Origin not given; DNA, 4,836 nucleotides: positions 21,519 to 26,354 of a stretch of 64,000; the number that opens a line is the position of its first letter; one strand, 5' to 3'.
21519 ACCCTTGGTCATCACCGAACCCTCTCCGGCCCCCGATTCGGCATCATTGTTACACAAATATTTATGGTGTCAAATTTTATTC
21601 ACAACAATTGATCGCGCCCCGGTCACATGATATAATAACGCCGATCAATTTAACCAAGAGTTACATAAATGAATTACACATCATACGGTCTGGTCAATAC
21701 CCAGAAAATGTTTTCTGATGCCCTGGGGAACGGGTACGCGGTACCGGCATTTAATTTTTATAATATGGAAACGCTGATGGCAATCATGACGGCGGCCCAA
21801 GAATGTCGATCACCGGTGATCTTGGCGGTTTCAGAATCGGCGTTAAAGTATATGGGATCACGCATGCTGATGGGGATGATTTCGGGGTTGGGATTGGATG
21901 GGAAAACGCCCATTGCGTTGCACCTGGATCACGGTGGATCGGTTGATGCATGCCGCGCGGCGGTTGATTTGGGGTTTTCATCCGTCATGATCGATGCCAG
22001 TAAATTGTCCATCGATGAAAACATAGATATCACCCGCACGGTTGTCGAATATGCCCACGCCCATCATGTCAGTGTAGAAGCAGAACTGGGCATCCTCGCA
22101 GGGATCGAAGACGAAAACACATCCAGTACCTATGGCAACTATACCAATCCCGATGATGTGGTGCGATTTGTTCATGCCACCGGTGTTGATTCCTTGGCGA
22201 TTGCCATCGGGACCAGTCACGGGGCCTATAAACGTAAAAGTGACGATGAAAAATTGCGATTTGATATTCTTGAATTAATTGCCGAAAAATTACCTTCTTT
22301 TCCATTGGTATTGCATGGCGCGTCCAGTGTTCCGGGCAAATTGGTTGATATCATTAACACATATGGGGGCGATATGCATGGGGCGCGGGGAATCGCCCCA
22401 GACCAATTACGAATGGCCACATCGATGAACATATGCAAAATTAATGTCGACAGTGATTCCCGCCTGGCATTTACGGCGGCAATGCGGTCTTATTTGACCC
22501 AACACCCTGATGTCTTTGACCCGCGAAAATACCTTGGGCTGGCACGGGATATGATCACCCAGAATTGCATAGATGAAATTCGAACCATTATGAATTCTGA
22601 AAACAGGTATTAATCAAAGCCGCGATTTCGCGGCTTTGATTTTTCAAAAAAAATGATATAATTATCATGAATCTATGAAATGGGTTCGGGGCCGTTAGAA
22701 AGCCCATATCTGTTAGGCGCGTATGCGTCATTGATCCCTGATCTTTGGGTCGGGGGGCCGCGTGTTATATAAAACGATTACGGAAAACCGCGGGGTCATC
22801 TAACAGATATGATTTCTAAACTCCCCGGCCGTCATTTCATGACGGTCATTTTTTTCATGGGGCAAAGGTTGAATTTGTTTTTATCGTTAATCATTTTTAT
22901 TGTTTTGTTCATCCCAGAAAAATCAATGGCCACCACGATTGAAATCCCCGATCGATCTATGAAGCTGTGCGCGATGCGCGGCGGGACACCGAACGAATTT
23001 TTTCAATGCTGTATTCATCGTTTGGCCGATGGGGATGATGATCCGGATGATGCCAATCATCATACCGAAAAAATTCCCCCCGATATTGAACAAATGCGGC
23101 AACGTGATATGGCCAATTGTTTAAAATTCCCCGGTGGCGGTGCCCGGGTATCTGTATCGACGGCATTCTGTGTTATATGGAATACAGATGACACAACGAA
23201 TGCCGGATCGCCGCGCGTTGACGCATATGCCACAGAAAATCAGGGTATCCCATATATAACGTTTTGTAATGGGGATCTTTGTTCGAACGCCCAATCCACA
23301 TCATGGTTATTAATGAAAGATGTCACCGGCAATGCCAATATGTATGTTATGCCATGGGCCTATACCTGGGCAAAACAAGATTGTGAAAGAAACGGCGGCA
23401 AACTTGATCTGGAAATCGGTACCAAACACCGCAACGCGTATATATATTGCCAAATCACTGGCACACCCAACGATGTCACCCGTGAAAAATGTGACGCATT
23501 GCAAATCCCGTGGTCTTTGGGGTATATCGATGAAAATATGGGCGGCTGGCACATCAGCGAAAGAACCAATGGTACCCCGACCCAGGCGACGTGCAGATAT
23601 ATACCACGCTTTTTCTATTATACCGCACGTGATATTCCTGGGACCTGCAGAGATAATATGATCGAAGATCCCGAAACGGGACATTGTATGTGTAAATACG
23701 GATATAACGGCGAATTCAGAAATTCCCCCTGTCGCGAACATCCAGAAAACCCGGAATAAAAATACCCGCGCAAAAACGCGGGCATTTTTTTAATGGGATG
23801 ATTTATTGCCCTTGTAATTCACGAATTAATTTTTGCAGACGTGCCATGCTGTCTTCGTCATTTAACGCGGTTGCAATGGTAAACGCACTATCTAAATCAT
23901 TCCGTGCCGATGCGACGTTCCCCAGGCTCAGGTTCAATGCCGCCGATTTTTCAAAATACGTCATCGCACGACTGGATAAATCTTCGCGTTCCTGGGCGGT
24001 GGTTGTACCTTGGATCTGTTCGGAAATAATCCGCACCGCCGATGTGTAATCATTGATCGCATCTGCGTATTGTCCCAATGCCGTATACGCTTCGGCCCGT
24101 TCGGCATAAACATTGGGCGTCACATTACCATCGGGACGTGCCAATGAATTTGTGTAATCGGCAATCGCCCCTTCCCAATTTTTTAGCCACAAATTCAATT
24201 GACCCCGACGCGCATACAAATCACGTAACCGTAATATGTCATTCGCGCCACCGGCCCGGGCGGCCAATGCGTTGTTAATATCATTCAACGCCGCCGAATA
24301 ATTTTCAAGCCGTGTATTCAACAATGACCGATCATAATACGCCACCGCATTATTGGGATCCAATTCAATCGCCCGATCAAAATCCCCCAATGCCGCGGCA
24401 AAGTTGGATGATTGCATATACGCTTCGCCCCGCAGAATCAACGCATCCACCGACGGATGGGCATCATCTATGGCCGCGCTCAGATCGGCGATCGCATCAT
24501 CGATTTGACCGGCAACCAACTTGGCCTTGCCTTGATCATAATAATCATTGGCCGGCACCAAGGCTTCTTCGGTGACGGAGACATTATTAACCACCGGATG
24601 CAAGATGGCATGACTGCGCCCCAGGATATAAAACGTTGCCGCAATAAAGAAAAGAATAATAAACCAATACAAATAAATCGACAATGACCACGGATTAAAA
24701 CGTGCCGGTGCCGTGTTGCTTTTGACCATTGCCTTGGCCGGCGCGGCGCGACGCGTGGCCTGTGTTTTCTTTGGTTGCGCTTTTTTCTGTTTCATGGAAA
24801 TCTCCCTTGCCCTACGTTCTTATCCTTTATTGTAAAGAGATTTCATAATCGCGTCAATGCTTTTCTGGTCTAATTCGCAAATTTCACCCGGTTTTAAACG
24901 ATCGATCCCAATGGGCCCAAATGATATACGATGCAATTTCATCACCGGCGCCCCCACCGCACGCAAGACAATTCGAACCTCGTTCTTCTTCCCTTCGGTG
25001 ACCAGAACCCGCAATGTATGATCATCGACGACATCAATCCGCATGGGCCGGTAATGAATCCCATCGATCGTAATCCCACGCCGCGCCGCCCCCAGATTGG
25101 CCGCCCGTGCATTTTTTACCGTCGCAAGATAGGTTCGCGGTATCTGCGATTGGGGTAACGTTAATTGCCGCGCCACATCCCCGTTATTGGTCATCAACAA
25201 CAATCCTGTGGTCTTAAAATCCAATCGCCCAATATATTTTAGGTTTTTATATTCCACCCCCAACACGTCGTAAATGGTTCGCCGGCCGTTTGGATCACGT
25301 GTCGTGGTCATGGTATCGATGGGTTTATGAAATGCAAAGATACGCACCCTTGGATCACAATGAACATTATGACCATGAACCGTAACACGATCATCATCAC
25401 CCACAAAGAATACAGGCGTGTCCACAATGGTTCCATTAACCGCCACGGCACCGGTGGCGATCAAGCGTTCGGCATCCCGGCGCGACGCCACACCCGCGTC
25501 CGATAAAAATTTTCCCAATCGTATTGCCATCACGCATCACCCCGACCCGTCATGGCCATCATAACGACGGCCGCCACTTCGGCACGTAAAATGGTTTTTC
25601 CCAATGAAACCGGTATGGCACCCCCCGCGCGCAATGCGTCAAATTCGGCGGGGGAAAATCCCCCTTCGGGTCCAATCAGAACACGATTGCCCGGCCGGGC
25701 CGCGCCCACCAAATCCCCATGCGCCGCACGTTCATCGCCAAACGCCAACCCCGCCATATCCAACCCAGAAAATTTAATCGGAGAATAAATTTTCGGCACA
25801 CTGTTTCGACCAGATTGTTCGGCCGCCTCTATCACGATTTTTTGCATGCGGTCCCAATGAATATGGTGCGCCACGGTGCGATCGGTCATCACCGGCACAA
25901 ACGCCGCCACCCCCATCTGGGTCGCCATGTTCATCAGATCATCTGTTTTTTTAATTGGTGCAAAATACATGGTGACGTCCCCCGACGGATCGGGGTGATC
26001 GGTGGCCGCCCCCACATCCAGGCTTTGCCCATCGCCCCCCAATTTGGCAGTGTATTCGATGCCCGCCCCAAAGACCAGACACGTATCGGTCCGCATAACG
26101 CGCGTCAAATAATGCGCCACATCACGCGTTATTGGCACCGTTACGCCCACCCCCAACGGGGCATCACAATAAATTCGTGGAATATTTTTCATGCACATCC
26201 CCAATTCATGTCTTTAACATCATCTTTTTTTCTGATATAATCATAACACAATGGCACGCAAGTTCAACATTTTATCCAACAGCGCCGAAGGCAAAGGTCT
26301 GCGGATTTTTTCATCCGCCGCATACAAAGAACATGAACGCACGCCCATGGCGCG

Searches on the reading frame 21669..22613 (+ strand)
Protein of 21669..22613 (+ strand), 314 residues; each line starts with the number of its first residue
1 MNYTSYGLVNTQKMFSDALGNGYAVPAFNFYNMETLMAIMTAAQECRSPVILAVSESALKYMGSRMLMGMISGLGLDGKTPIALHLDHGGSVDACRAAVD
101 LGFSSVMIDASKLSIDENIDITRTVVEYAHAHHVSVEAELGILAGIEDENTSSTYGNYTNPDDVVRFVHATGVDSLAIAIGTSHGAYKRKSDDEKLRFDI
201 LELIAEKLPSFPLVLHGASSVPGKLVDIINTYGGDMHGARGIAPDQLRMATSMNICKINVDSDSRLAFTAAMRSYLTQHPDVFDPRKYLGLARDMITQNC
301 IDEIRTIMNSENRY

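Call 17: search_protein_families(library=pfam, proteins=[window:21669-22613:+], max_evalue=0.01)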
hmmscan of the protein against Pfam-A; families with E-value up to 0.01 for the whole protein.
window:21669-22613:+ (314 aa): 1 family
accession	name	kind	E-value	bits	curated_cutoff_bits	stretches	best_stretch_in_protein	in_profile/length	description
PF01116.26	F_bP_aldolase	-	3.2e-94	316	25.5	1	9-312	1-276/277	Fructose-bisphosphate aldolase class-II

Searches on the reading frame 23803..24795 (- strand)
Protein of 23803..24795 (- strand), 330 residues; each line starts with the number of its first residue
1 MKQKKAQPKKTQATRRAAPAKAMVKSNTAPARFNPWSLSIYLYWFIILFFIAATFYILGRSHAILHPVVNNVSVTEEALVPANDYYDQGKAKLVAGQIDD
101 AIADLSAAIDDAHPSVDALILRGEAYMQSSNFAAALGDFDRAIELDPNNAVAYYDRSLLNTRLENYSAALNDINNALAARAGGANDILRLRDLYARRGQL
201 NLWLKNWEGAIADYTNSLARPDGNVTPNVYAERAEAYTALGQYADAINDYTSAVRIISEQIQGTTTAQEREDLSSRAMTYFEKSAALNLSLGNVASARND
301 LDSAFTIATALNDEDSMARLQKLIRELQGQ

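Call 16: search_protein_families(library=pfam, proteins=[window:23803-24795:-], max_evalue=0.001)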
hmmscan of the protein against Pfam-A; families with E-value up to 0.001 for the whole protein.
window:23803-24795:- (330 aa): 14 families
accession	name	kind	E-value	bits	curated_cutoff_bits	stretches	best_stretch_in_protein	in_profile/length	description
PF00515.34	TPR_1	-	1.4e-19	69.4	27.8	2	117-149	2-34/34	Tetratricopeptide repeat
PF07719.23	TPR_2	-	1.4e-18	65.9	27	1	117-149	2-34/34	Tetratricopeptide repeat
PF13432.12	TPR_16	-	4.7e-14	53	32.7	2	86-150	1-65/65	Tetratricopeptide repeat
PF13371.12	TPR_9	-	4.8e-13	49.4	35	1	125-192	4-70/73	Tetratricopeptide repeat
PF13414.12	TPR_11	-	9.5e-11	41.7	26.8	1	123-156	1-34/42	TPR repeat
PF13428.12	TPR_14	-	3e-08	34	23.5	0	117-154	2-39/44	Tetratricopeptide repeat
PF13181.12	TPR_8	-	9.7e-08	32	25.7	0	117-149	2-34/34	Tetratricopeptide repeat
PF13424.12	TPR_12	-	2.3e-07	31.3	30.1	0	196-256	8-74/77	Tetratricopeptide repeat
PF13431.12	TPR_17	-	3e-06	27.5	24.4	1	139-170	2-33/34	Tetratricopeptide repeat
PF03704.23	BTAD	-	7.5e-06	26.8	22.1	0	194-261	65-130/146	Bacterial transcriptional activator domain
PF14559.12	TPR_19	-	1.5e-05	25.6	25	0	95-150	4-59/68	Tetratricopeptide repeat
PF10516.15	SHNi-TPR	-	1.5e-05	24.8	21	0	127-145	12-30/38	SHNi-TPR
PF25575.1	TPR_BSK1_C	-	0.00012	22.4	42.2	0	198-259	49-109/118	Serine/threonine-protein kinase BSK1-like, TPR repeats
PF13174.12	TPR_6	-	0.00016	22.5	26.3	0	117-148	1-32/33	Tetratricopeptide repeat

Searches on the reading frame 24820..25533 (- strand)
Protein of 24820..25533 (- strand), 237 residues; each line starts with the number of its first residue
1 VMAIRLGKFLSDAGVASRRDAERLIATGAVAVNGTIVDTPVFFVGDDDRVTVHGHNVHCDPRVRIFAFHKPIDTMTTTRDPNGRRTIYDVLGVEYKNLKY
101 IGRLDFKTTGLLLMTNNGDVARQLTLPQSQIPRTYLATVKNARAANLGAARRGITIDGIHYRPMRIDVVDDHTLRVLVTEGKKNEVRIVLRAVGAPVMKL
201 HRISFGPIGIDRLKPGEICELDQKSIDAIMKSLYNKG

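Call 17: search_protein_families(library=pfam, proteins=[window:24820-25533:-], max_evalue=0.01)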
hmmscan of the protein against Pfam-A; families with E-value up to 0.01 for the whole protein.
window:24820-25533:- (237 aa): 2 families
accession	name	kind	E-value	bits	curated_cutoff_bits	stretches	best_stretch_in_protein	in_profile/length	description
PF00849.27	PseudoU_synth_2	-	3.5e-14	53.7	26.8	1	66-190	3-150/152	RNA pseudouridylate synthase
PF01479.30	S4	-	3e-09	36.9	22.8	1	5-50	2-48/48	S4 domain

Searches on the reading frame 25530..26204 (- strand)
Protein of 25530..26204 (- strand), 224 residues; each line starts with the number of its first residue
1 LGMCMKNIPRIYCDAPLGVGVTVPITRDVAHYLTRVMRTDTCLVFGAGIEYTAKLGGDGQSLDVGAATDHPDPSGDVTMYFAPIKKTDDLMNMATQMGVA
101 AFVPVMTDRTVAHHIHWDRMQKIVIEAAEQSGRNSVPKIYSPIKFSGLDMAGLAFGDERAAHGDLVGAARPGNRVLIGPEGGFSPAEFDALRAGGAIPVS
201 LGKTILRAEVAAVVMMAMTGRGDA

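Call 17: search_protein_families(library=pfam, proteins=[window:25530-26204:-], max_evalue=0.01)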
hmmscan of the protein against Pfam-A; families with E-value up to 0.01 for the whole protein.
window:25530-26204:- (224 aa): 1 family
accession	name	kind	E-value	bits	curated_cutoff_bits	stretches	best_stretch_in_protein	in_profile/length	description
PF04452.19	Methyltrans_RNA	-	6.2e-33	114.1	23.9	1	74-218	5-163/165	RNA methyltransferase domain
